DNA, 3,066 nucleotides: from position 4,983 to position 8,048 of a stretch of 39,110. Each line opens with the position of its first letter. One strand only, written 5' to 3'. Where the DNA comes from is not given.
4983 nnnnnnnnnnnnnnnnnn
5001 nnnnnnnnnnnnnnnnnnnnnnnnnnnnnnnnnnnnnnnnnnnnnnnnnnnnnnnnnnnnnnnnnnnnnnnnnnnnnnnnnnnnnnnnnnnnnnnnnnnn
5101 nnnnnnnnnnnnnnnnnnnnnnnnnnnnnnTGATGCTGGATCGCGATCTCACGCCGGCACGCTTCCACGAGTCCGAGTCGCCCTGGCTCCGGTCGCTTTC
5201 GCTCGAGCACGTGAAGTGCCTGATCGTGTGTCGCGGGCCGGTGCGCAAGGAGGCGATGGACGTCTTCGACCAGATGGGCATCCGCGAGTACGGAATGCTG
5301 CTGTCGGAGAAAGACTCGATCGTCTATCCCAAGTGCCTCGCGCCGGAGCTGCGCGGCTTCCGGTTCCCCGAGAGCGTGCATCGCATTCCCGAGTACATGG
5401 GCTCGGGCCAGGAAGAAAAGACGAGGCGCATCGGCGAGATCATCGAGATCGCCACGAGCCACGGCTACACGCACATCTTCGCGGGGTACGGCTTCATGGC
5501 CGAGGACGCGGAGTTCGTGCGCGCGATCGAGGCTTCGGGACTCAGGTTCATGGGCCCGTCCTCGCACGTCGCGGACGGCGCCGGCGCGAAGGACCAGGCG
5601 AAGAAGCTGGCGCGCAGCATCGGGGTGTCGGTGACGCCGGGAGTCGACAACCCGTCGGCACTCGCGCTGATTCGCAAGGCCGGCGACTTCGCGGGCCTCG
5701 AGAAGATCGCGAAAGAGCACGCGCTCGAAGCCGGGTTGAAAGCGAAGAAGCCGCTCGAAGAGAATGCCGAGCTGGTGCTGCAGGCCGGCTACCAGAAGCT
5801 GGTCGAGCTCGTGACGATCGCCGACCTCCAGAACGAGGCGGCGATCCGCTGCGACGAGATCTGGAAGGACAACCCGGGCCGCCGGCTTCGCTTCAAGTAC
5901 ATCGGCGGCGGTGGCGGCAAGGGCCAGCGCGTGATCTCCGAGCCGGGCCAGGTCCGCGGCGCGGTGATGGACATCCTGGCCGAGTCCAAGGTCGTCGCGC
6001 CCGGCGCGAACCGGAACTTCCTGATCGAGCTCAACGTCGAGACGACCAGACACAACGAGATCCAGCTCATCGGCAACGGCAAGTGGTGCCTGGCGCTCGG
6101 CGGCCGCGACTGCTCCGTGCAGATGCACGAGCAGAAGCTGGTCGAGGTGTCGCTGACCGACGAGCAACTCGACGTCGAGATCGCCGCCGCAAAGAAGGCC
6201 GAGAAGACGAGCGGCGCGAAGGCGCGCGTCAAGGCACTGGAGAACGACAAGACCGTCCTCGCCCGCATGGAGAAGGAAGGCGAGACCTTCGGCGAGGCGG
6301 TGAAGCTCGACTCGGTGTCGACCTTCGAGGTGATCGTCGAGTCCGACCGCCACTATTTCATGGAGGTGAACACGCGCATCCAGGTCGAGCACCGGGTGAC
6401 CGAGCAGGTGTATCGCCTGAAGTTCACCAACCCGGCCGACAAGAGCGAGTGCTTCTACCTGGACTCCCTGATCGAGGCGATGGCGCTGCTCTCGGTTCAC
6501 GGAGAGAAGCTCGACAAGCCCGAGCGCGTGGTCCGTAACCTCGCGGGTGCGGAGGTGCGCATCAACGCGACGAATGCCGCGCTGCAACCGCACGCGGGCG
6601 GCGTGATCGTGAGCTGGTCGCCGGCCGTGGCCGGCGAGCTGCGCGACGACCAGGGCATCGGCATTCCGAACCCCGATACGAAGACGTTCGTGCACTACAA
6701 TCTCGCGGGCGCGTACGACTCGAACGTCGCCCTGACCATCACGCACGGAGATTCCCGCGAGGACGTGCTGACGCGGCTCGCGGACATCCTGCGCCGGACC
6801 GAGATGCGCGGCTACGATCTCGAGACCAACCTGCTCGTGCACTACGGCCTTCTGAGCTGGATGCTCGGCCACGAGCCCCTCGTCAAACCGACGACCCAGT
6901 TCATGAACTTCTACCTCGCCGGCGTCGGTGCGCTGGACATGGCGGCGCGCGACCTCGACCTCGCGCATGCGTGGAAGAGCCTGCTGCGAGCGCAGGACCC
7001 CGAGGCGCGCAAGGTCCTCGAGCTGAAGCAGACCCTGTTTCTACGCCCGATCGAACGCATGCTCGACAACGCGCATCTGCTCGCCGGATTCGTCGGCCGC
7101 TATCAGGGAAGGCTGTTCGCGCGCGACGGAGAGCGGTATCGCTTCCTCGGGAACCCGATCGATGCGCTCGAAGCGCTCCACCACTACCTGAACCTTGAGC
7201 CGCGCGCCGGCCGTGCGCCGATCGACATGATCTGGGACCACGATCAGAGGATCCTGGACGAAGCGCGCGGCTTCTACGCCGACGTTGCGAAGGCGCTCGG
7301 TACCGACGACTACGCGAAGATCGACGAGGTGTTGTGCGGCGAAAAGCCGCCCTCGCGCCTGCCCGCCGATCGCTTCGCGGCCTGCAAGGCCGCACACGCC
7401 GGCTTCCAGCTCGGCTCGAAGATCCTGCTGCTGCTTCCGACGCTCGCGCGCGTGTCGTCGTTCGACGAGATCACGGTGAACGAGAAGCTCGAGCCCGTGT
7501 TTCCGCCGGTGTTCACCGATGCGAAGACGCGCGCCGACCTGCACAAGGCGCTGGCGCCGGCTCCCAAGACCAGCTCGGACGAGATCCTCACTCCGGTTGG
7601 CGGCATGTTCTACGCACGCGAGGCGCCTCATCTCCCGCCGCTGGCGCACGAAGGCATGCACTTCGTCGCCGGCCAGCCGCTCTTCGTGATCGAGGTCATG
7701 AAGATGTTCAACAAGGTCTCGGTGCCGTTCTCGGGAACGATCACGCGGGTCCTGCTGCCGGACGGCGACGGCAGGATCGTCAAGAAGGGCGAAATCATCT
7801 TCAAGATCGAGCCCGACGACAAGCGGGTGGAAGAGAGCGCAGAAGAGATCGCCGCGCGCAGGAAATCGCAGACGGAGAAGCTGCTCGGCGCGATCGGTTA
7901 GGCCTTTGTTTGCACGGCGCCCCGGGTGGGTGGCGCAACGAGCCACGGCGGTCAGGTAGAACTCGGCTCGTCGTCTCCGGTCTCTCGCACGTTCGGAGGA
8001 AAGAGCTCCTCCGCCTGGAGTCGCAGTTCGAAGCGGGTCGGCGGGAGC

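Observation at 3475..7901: Atypical two-gene biotin-dependent carboxylase: divergent carboxyltransferase coupled to a 922-aa BC-linker-BCCP protein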

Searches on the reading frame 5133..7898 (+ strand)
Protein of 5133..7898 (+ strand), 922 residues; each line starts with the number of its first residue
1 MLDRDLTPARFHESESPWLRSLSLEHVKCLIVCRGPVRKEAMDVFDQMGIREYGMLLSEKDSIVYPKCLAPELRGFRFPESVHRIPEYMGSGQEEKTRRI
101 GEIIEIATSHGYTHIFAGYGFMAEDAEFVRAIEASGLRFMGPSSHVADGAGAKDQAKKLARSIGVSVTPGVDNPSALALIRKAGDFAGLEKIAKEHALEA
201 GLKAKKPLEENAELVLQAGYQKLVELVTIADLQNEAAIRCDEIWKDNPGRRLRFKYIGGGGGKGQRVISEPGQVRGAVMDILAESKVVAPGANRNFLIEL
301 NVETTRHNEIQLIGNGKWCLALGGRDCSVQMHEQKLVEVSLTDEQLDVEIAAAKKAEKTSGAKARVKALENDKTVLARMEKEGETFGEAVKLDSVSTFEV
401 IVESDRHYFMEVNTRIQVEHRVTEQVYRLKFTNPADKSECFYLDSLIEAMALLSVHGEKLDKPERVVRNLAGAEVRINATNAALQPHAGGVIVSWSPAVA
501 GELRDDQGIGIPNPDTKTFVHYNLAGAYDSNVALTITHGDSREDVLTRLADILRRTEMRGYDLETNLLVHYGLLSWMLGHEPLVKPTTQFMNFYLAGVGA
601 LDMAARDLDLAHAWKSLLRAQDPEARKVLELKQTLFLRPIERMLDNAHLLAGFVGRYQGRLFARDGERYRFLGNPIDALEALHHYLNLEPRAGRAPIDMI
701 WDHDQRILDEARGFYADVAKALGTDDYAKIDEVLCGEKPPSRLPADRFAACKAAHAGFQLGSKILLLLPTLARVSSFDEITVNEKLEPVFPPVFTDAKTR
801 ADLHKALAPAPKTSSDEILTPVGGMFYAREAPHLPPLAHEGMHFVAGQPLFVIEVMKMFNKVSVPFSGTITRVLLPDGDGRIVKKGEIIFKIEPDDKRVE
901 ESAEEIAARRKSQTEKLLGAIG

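Call 4: search_protein_families(library=pfam, proteins=[window:5133-7898:+], max_evalue=0.01)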
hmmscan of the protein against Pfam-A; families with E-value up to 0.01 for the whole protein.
window:5133-7898:+ (922 aa): 4 families
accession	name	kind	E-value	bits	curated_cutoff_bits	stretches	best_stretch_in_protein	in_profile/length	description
PF02786.22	CPSase_L_D2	-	9.3e-16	58.4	19.8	2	258-340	47-128/211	Carbamoyl-phosphate synthase L chain, ATP binding domain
PF00364.28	Biotin_lipoyl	-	3.1e-11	43.4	22.1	1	820-892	5-73/73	Biotin-requiring enzyme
PF00289.28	Biotin_carb_N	-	6.8e-11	43.1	25.5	1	96-146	59-109/110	Biotin carboxylase, N-terminal domain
PF02785.25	Biotin_carb_C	-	2.2e-05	25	32.4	1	474-569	1-86/108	Biotin carboxylase C-terminal domain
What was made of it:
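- On Biotin-dependent acyl-CoA carboxylase (general class): PF00289 and PF02786 hit (call 4). PF00364 scores 43 bits (call 4).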

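Call 5: search_protein_families(library=ncbifam, proteins=[window:5133-7898:+], max_evalue=0.01)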
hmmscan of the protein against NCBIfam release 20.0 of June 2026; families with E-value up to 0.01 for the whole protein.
window:5133-7898:+ (922 aa): 19 families
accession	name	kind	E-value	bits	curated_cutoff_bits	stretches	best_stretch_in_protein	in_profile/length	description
NF009554.0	PRK12999.1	equivalog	4.5e-48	163.8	965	3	255-566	162-429/1147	pyruvate carboxylase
NF006367.0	PRK08591.1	subfamily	2.1e-44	152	597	3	375-571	251-423/451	acetyl-CoA carboxylase biotin carboxylase subunit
TIGR00514.1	accC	equivalog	5.5e-41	140.8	626.5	2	255-570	158-422/449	acetyl-CoA carboxylase biotin carboxylase subunit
TIGR02712.1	urea_carbox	equivalog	1e-40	139.4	1303.85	3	254-567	155-417/1201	urea carboxylase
TIGR01235.1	pyruv_carbox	equivalog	2.7e-37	127.8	1114.45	2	254-428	157-305/1143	pyruvate carboxylase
NF006406.0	PRK08654.1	equivalog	5.6e-37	127.4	739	3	99-174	62-137/499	acetyl-CoA carboxylase biotin carboxylase subunit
NF009471.0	PRK12833.1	equivalog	2.9e-34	118.4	686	2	254-574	160-429/467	acetyl-CoA carboxylase biotin carboxylase subunit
NF006286.0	PRK08462.1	equivalog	3.2e-31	108.7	740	2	254-561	159-415/445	acetyl-CoA carboxylase biotin carboxylase subunit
NF004085.0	PRK05586.1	equivalog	5.2e-31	108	723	3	385-573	261-425/448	acetyl-CoA carboxylase biotin carboxylase subunit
NF006287.0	PRK08463.1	equivalog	3.1e-29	102.1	775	2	254-554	157-408/479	acetyl-CoA carboxylase subunit A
NF005525.0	PRK07178.1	equivalog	3.7e-29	101.7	768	2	252-428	154-303/471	acetyl-CoA carboxylase biotin carboxylase subunit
NF005457.0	PRK07051.1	equivalog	5.3e-12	45.8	87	1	815-893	3-79/80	acetyl-CoA carboxylase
TIGR00531.1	BCCP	equivalog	5.5e-10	39.9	115.2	1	797-893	61-155/156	acetyl-CoA carboxylase biotin carboxyl carrier protein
NF006761.0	PRK09282.1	domain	2.9e-07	29.3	402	1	810-893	516-590/591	pyruvate carboxylase subunit B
NF004173.0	PRK05641.1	equivalog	5.2e-05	23.8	199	1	806-880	74-142/153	putative acetyl-CoA carboxylase biotin carboxyl carrier protein subunit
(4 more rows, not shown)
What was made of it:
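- On E. coli-type acetyl-CoA carboxylase: The accC model scores 141 bits against 626 bits (call 5).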
